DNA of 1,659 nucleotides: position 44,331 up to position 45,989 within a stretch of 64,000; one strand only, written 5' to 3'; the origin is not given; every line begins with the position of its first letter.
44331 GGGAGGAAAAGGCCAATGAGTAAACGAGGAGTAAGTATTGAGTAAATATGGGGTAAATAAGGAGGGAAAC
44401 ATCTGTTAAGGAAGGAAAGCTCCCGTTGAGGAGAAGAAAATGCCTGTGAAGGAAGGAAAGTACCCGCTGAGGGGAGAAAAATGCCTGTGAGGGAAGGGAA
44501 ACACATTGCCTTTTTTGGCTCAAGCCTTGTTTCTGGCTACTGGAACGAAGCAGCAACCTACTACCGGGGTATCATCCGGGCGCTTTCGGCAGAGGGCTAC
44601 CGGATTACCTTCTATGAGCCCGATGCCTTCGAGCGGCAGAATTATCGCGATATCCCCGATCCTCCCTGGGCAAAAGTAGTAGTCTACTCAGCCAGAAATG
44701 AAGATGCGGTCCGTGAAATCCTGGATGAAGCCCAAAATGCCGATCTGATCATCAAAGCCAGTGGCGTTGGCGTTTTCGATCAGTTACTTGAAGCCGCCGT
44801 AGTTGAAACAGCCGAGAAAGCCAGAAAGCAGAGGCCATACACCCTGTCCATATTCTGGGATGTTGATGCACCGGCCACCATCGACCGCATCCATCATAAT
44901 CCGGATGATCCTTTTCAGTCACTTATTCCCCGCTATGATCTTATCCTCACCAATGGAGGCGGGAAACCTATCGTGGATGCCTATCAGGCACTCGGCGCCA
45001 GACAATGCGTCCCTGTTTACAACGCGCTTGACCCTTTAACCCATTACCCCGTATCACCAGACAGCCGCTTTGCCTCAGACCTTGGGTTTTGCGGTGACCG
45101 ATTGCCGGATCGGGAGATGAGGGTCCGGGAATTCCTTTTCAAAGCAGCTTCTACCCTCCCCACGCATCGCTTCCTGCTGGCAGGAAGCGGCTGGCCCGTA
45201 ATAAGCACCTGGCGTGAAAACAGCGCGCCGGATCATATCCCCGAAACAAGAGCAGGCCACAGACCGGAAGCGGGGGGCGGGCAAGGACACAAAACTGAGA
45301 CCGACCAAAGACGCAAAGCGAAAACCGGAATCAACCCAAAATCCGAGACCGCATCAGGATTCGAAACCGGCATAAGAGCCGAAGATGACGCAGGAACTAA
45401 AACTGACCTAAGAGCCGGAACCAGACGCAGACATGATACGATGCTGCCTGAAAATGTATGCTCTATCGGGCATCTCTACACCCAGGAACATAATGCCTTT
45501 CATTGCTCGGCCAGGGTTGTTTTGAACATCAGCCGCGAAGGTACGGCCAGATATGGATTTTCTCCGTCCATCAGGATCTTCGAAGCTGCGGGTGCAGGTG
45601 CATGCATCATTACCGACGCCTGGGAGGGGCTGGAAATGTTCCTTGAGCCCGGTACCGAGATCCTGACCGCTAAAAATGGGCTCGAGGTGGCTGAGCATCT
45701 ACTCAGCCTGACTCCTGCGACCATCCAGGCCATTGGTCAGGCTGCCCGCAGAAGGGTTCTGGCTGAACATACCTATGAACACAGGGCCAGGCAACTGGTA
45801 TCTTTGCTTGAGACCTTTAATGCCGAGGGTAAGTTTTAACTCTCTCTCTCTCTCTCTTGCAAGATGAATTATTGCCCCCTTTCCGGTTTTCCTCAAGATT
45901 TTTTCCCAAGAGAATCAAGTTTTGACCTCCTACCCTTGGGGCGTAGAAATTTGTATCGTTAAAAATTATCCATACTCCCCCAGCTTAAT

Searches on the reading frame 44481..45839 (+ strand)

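Call 71: search_protein_families(library=pfam, proteins=[window:44481-45839:+], max_evalue=0.00001)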
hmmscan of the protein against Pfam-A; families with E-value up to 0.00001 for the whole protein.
window:44481-45839:+ (452 aa): 1 family
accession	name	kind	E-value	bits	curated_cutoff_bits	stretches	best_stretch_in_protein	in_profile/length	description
PF13524.12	Glyco_trans_1_2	-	2.2e-37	128.6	25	1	321-440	27-143/144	Glycosyl transferase-like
